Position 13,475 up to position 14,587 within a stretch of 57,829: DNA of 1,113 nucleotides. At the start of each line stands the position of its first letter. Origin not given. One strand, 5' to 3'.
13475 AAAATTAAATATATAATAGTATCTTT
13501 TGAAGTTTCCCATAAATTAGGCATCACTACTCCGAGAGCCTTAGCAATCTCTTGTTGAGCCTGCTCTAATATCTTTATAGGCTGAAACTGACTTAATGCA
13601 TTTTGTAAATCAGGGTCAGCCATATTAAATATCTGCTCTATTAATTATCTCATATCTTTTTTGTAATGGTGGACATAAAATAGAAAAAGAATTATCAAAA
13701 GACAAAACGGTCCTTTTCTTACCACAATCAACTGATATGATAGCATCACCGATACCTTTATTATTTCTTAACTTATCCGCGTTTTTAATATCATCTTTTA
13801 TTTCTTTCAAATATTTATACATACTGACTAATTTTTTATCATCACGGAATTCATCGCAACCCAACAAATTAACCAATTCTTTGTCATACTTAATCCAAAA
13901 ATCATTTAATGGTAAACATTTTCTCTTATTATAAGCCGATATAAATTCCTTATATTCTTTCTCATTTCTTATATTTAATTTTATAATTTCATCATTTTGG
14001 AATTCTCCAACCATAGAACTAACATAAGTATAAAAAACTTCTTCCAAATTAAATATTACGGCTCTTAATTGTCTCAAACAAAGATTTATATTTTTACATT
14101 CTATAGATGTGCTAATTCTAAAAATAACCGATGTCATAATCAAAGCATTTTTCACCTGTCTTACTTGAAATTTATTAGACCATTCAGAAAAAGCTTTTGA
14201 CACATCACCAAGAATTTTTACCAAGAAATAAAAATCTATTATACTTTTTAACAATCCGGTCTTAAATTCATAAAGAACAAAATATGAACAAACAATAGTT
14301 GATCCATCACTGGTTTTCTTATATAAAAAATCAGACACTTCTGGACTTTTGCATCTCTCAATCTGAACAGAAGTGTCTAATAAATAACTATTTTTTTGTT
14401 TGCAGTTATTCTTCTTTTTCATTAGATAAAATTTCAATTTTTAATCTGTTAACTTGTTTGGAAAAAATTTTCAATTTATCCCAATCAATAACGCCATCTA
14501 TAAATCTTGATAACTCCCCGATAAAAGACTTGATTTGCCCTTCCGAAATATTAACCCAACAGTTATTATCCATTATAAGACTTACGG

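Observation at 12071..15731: Five-gene translationally coupled operon (unknown, unknown, PIN-like, small TM, AlbA_2/Schlafen-like) carried by an integrative element: candidate undescribed defence/abortive-infection module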

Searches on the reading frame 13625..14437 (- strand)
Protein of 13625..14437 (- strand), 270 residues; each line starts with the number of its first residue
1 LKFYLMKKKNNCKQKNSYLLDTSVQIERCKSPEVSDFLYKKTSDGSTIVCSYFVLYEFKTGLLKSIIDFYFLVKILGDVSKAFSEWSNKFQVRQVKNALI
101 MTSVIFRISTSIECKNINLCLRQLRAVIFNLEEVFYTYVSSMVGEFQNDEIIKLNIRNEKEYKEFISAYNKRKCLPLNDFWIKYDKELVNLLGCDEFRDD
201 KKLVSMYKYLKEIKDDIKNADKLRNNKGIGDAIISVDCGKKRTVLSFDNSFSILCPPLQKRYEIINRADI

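Call 3: search_protein_families(library=pfam, proteins=[window:13625-14437:-], max_evalue=1)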
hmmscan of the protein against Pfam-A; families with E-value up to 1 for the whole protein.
window:13625-14437:- (270 aa): 2 families
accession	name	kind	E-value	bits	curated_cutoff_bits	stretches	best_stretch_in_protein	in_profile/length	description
PF00637.26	Clathrin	-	0.012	15.8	29.6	1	148-227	45-126/143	Region in Clathrin and VPS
PF01850.27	PIN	-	0.12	13.4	23.6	0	18-64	1-47/120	PIN domain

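Call 4: search_protein_families(library=padloc, proteins=[window:13625-14437:-], max_evalue=1)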
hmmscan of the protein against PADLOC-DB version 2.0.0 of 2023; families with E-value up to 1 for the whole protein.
window:13625-14437:- (270 aa): 0 families

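Call 5: search_protein_families(library=ncbifam, proteins=[window:13625-14437:-], max_evalue=1)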
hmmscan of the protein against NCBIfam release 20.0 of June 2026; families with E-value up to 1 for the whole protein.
window:13625-14437:- (270 aa): 0 families

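Call 6: search_protein_families(library=phrogs, proteins=[window:13625-14437:-], max_evalue=1)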
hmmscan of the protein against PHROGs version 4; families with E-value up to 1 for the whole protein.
window:13625-14437:- (270 aa): 2 families
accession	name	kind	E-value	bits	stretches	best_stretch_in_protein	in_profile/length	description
phrog_20041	-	unknown function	0.27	12.5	1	204-241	21-55/77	-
phrog_2625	-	unknown function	0.83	10.4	0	208-225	2-19/56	-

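Call 12: find_homologous_proteins(query=window:13625-14422:-, max_evalue=0.001)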
Query window:13625-14422:- (265 aa): 12 proteins with E <= 0.001 among 475 candidates.
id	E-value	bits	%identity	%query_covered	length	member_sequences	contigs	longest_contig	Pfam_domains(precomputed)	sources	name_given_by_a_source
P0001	3.5e-157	540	91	96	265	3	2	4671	-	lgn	-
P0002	1.9e-130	452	78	100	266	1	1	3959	-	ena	-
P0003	2.2e-98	347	62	96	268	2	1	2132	-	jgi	jgi:hypothetical protein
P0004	4.4e-92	326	58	100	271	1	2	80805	-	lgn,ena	-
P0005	6.4e-83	296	56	99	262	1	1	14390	-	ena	-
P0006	1.8e-82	295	53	98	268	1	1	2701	-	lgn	-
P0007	2.9e-54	202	42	95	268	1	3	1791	-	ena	-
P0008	3.1e-52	196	42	98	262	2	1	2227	-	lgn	-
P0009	1.9e-50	190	42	98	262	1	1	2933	-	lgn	-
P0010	1.5e-48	184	40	93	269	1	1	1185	-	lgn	-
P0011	1.9e-45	173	40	94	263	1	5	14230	-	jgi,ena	-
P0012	6.3e-42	162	38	92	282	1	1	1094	-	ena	-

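Call 13: search_solved_structures(query=window:13625-14422:-, max_evalue=10)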
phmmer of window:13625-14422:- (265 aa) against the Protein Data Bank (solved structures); distinct sequences matched with E-value up to 10: 2.
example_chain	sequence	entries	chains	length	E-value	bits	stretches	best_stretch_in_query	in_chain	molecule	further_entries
4fk7_A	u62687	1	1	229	0.043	16.6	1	157-224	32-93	Putative ADP-ribosyltransferase Certhrax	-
4fxq_A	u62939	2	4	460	0.11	15.3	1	157-222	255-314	Putative ADP-ribosyltransferase Certhrax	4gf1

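Call 15: find_encoding_contigs(protein=P0004, flank=10000, max_places=3)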
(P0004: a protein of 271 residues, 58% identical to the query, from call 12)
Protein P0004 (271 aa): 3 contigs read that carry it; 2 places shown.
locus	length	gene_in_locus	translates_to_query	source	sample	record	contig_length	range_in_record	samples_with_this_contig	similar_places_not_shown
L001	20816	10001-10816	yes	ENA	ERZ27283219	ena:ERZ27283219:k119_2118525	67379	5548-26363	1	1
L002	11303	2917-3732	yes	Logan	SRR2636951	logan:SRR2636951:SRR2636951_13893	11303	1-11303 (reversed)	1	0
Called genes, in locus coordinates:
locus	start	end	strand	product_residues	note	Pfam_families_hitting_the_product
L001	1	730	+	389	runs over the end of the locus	PF00155:Aminotran_1_2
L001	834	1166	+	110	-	-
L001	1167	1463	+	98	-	-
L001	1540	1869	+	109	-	-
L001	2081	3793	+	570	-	PF10592:AIPR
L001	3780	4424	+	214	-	PF09195:Endonuc-BglII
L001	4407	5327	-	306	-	PF01555:N6_N4_Mtase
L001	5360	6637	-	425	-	PF00239:Resolvase, PF07508:Recombinase, PF13408:Zn_ribbon_recom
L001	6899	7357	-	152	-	PF13517:FG-GAP_3 (faint)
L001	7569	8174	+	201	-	PF01810:LysE (weak)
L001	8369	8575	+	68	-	-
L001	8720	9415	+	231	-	-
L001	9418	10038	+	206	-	-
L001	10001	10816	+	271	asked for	-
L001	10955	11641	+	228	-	PF10502:Peptidase_S26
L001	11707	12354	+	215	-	-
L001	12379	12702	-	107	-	-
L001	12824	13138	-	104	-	-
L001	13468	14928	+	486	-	PF00005:ABC_tran, PF02463:SMC_N (faint), PF13401:AAA_22 (faint), PF13555:AAA_29 (faint), PF20720:nSTAND3 (faint), PF00004:AAA (faint), PF13304:AAA_21, PF00005:ABC_tran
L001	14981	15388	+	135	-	-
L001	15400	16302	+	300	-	PF02541:Ppx-GppA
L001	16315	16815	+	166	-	-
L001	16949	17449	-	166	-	-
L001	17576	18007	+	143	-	PF00293:NUDIX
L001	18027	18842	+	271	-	PF04055:Radical_SAM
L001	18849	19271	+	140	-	PF01467:CTP_transf_like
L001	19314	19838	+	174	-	-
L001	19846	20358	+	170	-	PF04892:VanZ-LLP1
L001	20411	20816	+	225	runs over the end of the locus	PF00891:Methyltransf_2, PF05148:Methyltransf_8 (weak), PF13489:Methyltransf_23, PF01728:FtsJ, PF13847:Methyltransf_31, PF08241:Methyltransf_11, PF08242:Methyltransf_12, PF13649:Methyltransf_25, +4 more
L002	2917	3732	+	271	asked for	-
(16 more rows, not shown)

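Call 16: find_encoding_contigs(protein=P0005, flank=10000, max_places=3)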
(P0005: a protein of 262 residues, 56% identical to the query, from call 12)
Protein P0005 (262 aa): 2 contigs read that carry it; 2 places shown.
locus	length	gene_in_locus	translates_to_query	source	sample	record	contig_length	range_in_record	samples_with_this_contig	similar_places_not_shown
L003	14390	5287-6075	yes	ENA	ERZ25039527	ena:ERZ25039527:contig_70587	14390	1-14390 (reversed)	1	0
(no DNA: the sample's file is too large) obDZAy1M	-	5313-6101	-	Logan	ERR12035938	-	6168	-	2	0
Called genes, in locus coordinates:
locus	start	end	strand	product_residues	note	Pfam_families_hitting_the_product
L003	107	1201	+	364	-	PF03235:GmrSD_N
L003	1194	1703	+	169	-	PF18737:HEPN_MAE_28990 (faint), PF18735:HEPN_RiboL-PSP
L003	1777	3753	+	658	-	-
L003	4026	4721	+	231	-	-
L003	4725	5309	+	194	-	-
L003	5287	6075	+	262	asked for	-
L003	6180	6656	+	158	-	PF12900:Pyridox_ox_2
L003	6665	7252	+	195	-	PF01966:HD (weak)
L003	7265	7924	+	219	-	-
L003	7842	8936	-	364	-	PF13884:Peptidase_S74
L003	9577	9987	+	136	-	PF00657:Lipase_GDSL, PF13472:Lipase_GDSL_2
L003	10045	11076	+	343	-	PF01757:Acyl_transf_3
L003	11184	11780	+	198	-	PF00857:Isochorismatase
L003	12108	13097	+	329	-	PF11999:Ice_binding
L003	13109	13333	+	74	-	PF11999:Ice_binding (weak)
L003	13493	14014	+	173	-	PF11999:Ice_binding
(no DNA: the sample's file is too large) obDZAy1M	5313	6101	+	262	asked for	-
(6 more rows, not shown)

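Call 17: find_encoding_contigs(protein=P0011, flank=10000, max_places=5)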
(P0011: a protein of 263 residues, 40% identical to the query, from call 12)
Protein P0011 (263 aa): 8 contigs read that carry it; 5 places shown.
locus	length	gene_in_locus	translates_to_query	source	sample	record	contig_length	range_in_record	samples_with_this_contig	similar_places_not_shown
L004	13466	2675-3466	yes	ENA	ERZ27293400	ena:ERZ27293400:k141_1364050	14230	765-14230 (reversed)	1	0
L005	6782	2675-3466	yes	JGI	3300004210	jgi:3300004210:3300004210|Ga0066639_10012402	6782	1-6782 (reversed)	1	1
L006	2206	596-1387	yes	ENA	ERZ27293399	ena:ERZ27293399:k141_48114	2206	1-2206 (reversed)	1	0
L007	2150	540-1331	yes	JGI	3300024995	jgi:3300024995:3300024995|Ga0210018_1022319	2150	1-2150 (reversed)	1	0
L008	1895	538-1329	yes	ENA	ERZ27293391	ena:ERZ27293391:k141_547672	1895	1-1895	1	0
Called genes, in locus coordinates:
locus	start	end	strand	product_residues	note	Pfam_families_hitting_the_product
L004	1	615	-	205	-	?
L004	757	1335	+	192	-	PF01844:HNH (weak)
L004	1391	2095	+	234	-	-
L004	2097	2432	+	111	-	-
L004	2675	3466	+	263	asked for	-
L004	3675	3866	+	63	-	-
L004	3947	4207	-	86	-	PF01541:GIY-YIG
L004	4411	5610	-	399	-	PF05496:RuvB_N, PF00931:NB-ARC (faint), PF00004:AAA, PF07728:AAA_5 (faint), PF13173:AAA_14 (weak), PF16193:AAA_assoc_2, PF12002:MgsA_C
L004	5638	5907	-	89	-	-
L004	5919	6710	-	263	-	-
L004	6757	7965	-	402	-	PF12704:MacB_PCD, PF02687:FtsX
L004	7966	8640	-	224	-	PF02463:SMC_N (weak), PF00005:ABC_tran, PF13304:AAA_21 (faint)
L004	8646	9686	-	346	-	PF25984:BSH_YknX (faint), PF25954:Beta-barrel_RND_2 (faint), PF25990:Beta-barrel_YknX, PF26002:Beta-barrel_AprE (weak), PF25967:RND-MFP_C (weak), PF25989:YknX_C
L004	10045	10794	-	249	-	PF01209:Ubie_methyltran (weak), PF13489:Methyltransf_23, PF13847:Methyltransf_31, PF08241:Methyltransf_11, PF08242:Methyltransf_12, PF13649:Methyltransf_25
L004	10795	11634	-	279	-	-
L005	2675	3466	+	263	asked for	-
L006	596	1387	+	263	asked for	-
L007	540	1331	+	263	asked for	-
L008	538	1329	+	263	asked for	-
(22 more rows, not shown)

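Call 20: find_encoding_contigs(protein=P0001, flank=10000, max_places=3)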
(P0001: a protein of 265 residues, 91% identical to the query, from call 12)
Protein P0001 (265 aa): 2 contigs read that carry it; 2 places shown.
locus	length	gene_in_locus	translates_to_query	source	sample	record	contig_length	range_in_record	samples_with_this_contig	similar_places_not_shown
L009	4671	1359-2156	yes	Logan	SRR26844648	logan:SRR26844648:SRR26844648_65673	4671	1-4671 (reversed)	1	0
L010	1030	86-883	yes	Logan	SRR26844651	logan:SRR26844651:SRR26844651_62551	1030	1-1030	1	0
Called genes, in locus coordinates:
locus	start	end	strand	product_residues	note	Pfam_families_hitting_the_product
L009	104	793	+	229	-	-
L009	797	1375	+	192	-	-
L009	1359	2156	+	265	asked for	-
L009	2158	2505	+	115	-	-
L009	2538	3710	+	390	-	PF04326:SLFN_AlbA_2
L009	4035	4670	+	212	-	?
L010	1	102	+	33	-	?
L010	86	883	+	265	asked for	-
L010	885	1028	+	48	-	?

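Call 21: find_encoding_contigs(protein=P0002, flank=10000, max_places=3)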
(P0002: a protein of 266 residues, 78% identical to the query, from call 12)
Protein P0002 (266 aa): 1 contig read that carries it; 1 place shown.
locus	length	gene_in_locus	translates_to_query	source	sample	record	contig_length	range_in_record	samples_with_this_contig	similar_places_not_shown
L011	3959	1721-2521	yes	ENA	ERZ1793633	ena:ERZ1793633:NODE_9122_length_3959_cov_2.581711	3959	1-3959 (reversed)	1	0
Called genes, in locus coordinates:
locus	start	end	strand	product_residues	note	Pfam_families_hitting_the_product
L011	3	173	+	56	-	?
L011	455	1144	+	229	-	-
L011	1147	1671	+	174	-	-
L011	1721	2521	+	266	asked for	-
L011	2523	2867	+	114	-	-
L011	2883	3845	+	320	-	-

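Call 22: find_encoding_contigs(protein=P0009, flank=10000, max_places=3)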
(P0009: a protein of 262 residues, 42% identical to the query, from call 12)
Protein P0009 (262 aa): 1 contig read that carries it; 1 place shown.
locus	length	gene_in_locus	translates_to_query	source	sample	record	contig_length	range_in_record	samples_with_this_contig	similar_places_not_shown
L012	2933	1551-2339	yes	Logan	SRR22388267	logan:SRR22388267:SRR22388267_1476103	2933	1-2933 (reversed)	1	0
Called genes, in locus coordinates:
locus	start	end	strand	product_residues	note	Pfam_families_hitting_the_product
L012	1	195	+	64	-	?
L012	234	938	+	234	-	-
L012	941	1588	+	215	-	-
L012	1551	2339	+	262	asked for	-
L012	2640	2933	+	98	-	?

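Call 26: search_solved_structures(query=A1, max_evalue=10, show_alignments=2)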
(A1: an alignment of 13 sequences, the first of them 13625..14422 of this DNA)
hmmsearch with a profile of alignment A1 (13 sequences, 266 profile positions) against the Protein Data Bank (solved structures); distinct sequences matched with E-value up to 10: 0.

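Call 27: search_protein_families(library=pfam, alignment_id=A1, max_evalue=1)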
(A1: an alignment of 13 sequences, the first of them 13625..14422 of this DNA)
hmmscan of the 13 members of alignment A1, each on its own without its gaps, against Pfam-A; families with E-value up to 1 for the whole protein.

A. member 1, window:13625-14422:- (265 aa): 2 families
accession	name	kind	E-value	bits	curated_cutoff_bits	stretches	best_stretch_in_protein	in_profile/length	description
PF00637.26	Clathrin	-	0.012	15.8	29.6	1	143-222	45-126/143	Region in Clathrin and VPS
PF01850.27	PIN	-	0.11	13.5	23.6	0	13-59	1-47/120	PIN domain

B. families by the number of members that match (of 13 scanned): 13 families
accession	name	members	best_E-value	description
PF00637.26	Clathrin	2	0.0099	Region in Clathrin and VPS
PF13156.12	Mrr_cat_2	1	0.014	Restriction endonuclease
PF20134.4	DUF6524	1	0.015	Family of unknown function (DUF6524)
PF17729.6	DUF5569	1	0.018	Family of unknown function (DUF5569)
PF03759.18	PRONE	1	0.024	PRONE (Plant-specific Rop nucleotide exchanger)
PF16271.10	DUF4924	1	0.041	Domain of unknown function (DUF4924)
PF04558.20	tRNA_synt_1c_R1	1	0.042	Glutaminyl-tRNA synthetase, non-specific RNA binding region part 1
PF02877.19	PARP_reg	1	0.047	Poly(ADP-ribose) polymerase, regulatory domain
PF14641.11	HTH_44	1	0.064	Helix-turn-helix DNA-binding domain of SPT6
PF22388.2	DUF6974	1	0.07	Domain of unknown function (DUF6974)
PF19293.4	CdaA_N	1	0.071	CdaA N-terminal transmembrane domain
PF16512.11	RhoGAP-FF1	1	0.092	p190-A and -B Rho GAPs FF domain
PF01850.27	PIN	1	0.11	PIN domain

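Call 33: predict_structure(alignment_id=A1)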
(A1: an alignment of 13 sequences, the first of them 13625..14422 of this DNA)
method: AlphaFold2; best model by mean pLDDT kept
length: 265 residues; sequences in the alignment: 13
mean_pLDDT: 59.5   pTM: 0.43
mean pLDDT of the five models: 59.5, 52.2, 50.4, 48.9, 48.0
residues with pLDDT >= 90: 0; 70-90: 74; 50-70: 122; < 50: 69
segments of 3 or more residues with pLDDT < 50: 1-7, 45-55, 133-144, 167-173, 214-235, 248-250
pLDDT, mean of each block of 10 residues (from residue 1): 49 63 65 80 50 51 74 81 59 63 68 82 65 45 48 60 49 53 69 60 58 41 29 51 55 65 79
secondary structure, 60 per line:
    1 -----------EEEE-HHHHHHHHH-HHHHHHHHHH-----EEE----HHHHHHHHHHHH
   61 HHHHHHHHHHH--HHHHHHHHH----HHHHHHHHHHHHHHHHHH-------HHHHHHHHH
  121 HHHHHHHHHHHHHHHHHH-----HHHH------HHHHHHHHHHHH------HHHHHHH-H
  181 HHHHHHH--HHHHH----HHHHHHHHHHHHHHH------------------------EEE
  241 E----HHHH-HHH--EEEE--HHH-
elements in order: E12-15 H17-25 H27-36 E42-44 H49-71 H74-82 H87-104 H112-138 H144-147 H154-165 H172-178 H180-187 H190-194 H199-213 E238-241 H246-249 E256-259

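Call 34: search_protein_representatives(alignment_id=A1)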
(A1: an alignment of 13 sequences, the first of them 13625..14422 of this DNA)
Query: 13 sequences, 266 profile positions. Proteins with E-value up to 0.001 (for the whole library): 420; up to 1e-10: 202; up to 1e-30: 64. The best 150 are listed.
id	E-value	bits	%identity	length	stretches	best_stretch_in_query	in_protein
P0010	5.2e-105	367.3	-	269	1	4-265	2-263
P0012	9.6e-101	353.3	-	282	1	1-265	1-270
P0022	4.7e-98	344.5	-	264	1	2-262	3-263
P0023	2.9e-94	332.1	-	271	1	1-253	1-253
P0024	9.8e-92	323.8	-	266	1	4-261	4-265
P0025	2.1e-88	312.8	-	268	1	3-264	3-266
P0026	6.6e-85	301.4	-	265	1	1-265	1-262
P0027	5.1e-83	295.2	-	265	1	7-262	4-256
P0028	7.5e-82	291.3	-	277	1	2-263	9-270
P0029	7.7e-81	288.0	-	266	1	1-262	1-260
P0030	2.7e-78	279.7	-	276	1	4-263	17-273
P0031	6.0e-78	278.5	-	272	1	1-264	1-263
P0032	4.9e-77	275.5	-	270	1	4-262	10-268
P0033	4.6e-76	272.4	-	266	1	6-263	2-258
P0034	9.6e-76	271.3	-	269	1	7-263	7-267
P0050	2.4e-70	253.6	-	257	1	6-263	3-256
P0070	1.5e-47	178.9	-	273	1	5-259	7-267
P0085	5.8e-30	121.2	-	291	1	12-262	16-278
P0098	1.4e-25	106.8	-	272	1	12-262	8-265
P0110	9.1e-23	97.6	-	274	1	11-263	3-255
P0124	8.1e-20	88.0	-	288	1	4-261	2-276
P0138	1.6e-17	80.5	-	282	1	12-264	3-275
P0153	7.4e-16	75.0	-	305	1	4-262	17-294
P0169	4.0e-14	69.3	-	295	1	10-263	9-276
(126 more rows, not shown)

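Call 37: fold_search(model_id=the predicted structure, library=pdb)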
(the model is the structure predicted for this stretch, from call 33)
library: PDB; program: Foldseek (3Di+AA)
matches with E <= 10: 40; with E <= 0.001: 0
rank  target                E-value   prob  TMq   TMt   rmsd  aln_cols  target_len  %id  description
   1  3geb_B                2.0e+00  0.04  0.16  0.17  18.0       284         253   10  Crystal Structure of edeya2 (released 2009-04-07)
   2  3geb_D                2.1e+00  0.03  0.16  0.17  21.7       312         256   10  Crystal Structure of edeya2 (released 2009-04-07)
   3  1m21_A                2.9e+00  0.06  0.16  0.11  11.6       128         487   11  Crystal structure analysis of the peptide amidase PAM in complex with the competitive inhibitor chymostatin (released 2002-10-16)
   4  3geb_A                3.1e+00  0.03  0.17  0.17  21.5       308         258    9  Crystal Structure of edeya2 (released 2009-04-07)
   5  5uqn                  3.2e+00  0.05  0.18  0.10  18.2       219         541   11  Clostridium difficile Toxin B (TcdB) glucosyltransferase domain in complex with U2F (released 2017-05-10)
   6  3ro1                  3.6e+00  0.04  0.13  0.17  11.2       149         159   11  Crystal structure of the complex of the archaeal sulfolobus PTP-fold phosphatase with terpyridine platinum(II) (released 2011-10-05)
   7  5f4h_C                4.0e+00  0.07  0.11  0.07  10.7        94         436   15  Archael RuvB-like Holiday junction helicase (released 2016-12-21)
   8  5sv2                  4.0e+00  0.06  0.11  0.19  17.2       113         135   12  Toxin VapC21 from Mycobacterium tuberculosis (released 2016-09-14)
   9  8jhz_A                4.3e+00  0.04  0.18  0.03  16.2       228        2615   11  Cryo-EM structure of the TcsH-TMPRSS2 complex (released 2024-03-20)
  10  3oet_C                4.3e+00  0.03  0.10  0.08  16.5       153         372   18  D-Erythronate-4-Phosphate Dehydrogenase complexed with NAD (released 2010-08-25)
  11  7lou_B                4.3e+00  0.03  0.15  0.09  17.2       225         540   14  Crystal structure of Clostridium difficile Toxin B (TcdB) glucosyltransferase in complex with UDP and isofagomine (released 2021-11-17)
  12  5f4h_A                4.5e+00  0.11  0.13  0.09   9.4        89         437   16  Archael RuvB-like Holiday junction helicase (released 2016-12-21)
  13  7ui9_h                4.5e+00  0.04  0.13  0.22  17.5       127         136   12  Core Mediator-PICearly (Copy A) (released 2023-02-15)
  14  2i6p                  4.5e+00  0.03  0.12  0.17  11.4       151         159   11  Crystal structure of the complex of the archaeal sulfolobus PTP-fold phosphatase with pNPP (released 2007-03-13)
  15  1m22_A                4.5e+00  0.03  0.15  0.10  11.2       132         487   11  X-ray structure of native peptide amidase from Stenotrophomonas maltophilia at 1.4 A (released 2002-10-16)
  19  3hb0_A                5.0e+00  0.02  0.16  0.17  22.1       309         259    9  Structure of edeya2 complexed with bef3 (released 2009-12-01)
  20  3i8o                  5.6e+00  0.04  0.11  0.18  13.5       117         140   14  A domain of a functionally unknown protein from Methanocaldococcus jannaschii DSM 2661. (released 2009-07-21)
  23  3zvk_B                7.0e+00  0.03  0.14  0.25  14.9       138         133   14  Crystal structure of VapBC2 from Rickettsia felis bound to a DNA fragment from their promoter (released 2011-12-14)
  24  8wbo                  7.0e+00  0.02  0.19  0.20  16.7       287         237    8  Crystal structure of cis-Epoxysuccinate Hydrolases RhCESH[L] mutant D18N complexed with sulfate ions (released 2024-01-31)
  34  3zvk_C                8.7e+00  0.02  0.14  0.25  15.0       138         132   14  Crystal structure of VapBC2 from Rickettsia felis bound to a DNA fragment from their promoter (released 2011-12-14)
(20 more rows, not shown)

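Call 44: find_related_loci(query=A1, collection=genome_contigs, flank=8000)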
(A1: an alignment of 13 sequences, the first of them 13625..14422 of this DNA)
Query A1 (265 aa) in genome_contigs; peptide patterns used: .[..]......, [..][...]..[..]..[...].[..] (x = any residue, [..] = any of these).
89 stretches matched a pattern; 2 encode a relative of the query (tblastn E <= 1e-3); 2 distinct loci.
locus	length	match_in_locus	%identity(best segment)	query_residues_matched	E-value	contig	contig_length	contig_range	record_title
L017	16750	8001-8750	39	6-257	2e-49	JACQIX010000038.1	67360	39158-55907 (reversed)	MAG: Candidatus Daviesbacteria bacterium isolate NC_groundwater_1136_Ag_S-0.1um_38_183 S_p1_S3_coassembly_k141_1870746,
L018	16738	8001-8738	39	8-255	2e-48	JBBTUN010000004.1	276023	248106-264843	MAG: Patescibacteria group bacterium isolate H41-bin134_1 H41_bin134_1_000000000004, whole genome shotgun sequence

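Call 49: search_protein_families(library=pfam, proteins=[L017:3447-4634:+, L017:4636-5739:+, L017:5711-6313:-, L017:9847-11088:-, L017:11328-12701:+, L018:5145-5840:-, L018:4500-5132:-, L018:3904-4488:-, L018:9723-10226:+, L018:1925-3328:-], max_evalue=0.001)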
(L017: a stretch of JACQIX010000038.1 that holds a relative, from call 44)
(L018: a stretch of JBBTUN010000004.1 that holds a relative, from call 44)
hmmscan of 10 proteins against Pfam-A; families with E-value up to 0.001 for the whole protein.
L017:3447-4634:+ (395 aa): 1 family
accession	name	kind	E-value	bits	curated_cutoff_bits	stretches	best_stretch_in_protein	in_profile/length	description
PF06114.19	Peptidase_M78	-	6.7e-07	29.6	22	1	250-331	14-90/123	IrrE N-terminal-like domain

L017:4636-5739:+ (367 aa): 1 family
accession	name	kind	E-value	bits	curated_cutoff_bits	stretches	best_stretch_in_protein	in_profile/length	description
PF14350.11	Beta_protein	-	9.2e-58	196.8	27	1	7-360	1-341/342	Beta protein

L017:5711-6313:- (200 aa): 0 families

L017:9847-11088:- (413 aa): 2 families
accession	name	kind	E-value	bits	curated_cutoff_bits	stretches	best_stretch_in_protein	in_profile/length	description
PF07676.18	PD40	-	2.7e-13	49.9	20.9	0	263-281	8-26/38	WD40-like Beta Propeller Repeat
PF00930.27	DPPIV_N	-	4.8e-09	35.8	22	0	220-312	2-80/354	Dipeptidyl peptidase IV (DPP IV) N-terminal region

L017:11328-12701:+ (457 aa): 3 families
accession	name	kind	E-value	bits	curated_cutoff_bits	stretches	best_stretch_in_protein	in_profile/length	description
PF02661.23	Fic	-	8.7e-18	65.4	24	1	195-305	1-93/93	Fic/DOC family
PF13784.11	Fic_N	-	0.0006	20.2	26.7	0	129-181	22-74/82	Fic/DOC family N-terminal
PF21248.3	SoFic-like_C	-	0.00094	19.8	27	0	401-440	28-67/76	Protein adenylyltransferase SoFic-like, C-terminal domain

L018:5145-5840:- (231 aa): 0 families

L018:4500-5132:- (210 aa): 0 families

L018:3904-4488:- (194 aa): 1 family
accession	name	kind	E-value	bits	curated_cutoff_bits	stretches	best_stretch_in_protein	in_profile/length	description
PF04048.20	Sec8_N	-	0.00025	21.4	26.8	1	128-192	73-136/142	Exocyst complex component Sec8 N-terminal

L018:9723-10226:+ (167 aa): 0 families

L018:1925-3328:- (467 aa): 0 families
